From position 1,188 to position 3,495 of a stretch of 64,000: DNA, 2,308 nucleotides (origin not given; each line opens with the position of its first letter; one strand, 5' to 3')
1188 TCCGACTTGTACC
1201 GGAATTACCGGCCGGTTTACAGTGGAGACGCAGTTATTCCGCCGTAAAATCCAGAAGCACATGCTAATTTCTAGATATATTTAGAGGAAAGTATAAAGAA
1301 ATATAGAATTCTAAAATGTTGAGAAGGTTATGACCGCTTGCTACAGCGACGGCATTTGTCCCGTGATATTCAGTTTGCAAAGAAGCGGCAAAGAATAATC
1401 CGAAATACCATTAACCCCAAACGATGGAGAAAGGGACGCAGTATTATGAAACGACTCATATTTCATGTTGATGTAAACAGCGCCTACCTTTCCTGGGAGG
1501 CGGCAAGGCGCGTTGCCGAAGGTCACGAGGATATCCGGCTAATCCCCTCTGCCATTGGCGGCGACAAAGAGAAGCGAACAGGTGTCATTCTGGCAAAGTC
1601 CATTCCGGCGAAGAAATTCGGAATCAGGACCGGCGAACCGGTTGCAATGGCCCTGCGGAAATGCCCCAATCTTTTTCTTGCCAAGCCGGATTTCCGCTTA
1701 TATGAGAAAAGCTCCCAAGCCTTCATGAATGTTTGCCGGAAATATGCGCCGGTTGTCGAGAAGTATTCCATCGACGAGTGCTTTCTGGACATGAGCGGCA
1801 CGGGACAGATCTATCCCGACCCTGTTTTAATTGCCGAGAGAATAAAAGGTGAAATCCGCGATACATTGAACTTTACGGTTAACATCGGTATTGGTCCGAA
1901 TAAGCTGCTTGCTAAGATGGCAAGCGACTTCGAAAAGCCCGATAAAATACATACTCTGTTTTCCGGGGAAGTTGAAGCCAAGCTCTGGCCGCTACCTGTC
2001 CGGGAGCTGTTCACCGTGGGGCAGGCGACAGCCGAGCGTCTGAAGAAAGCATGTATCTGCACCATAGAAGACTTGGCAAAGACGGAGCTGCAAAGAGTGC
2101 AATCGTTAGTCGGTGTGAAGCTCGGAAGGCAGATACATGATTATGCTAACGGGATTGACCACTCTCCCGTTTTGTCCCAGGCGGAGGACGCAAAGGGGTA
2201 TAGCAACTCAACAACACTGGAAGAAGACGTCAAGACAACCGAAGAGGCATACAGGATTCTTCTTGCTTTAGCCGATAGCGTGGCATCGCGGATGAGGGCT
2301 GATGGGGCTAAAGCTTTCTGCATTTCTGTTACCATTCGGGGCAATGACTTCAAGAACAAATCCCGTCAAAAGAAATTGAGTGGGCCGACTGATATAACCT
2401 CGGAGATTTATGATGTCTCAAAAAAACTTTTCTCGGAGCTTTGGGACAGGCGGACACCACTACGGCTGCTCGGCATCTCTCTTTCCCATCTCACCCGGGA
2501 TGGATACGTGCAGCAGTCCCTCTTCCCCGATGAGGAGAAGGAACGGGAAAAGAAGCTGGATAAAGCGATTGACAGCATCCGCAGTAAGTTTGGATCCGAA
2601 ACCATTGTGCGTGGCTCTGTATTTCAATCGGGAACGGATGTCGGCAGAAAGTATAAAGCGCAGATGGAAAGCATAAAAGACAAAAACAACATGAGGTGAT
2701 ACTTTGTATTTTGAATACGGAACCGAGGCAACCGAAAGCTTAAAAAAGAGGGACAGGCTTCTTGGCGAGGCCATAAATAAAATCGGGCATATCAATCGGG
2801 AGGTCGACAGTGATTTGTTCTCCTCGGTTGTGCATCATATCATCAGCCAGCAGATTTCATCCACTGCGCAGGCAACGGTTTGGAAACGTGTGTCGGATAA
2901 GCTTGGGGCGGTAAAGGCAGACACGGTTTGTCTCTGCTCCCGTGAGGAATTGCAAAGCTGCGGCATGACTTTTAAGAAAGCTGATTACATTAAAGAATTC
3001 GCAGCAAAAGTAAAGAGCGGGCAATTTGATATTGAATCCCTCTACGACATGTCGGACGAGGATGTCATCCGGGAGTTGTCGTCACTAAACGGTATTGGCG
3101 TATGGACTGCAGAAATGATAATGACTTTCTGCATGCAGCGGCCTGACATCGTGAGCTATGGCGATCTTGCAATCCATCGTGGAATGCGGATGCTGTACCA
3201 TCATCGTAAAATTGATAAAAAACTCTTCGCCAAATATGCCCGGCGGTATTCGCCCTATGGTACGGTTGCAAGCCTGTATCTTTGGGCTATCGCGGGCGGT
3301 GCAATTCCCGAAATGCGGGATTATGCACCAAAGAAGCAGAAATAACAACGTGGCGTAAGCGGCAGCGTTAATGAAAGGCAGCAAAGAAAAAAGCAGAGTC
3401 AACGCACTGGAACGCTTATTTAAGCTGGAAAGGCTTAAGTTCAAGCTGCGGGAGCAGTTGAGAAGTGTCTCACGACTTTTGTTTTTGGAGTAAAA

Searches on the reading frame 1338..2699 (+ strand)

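Call 66: search_protein_families(library=pfam, max_evalue=0.00001, proteins=[window:1338-2699:+])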
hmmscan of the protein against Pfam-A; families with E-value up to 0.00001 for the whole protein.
window:1338-2699:+ (453 aa): 3 families
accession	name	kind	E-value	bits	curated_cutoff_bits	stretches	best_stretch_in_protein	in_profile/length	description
PF00817.25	IMS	-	9.4e-39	133.1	23.2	1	44-197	1-148/148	impB/mucB/samB family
PF11799.13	IMS_C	-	4.4e-30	104.7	20.7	1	286-395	2-109/109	impB/mucB/samB family C-terminal domain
PF21999.2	IMS_HHH_1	-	7.4e-10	39.6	27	1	226-274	5-53/53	DNA polymerase-iota, thumb domain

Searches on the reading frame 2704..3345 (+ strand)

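Call 66: search_protein_families(library=pfam, max_evalue=0.00001, proteins=[window:2704-3345:+])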
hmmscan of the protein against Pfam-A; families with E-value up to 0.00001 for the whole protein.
window:2704-3345:+ (213 aa): 1 family
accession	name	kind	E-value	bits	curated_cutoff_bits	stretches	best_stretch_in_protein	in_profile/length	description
PF00730.31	HhH-GPD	-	7.1e-14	52.5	26.2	1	43-177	1-100/108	HhH-GPD superfamily base excision DNA repair protein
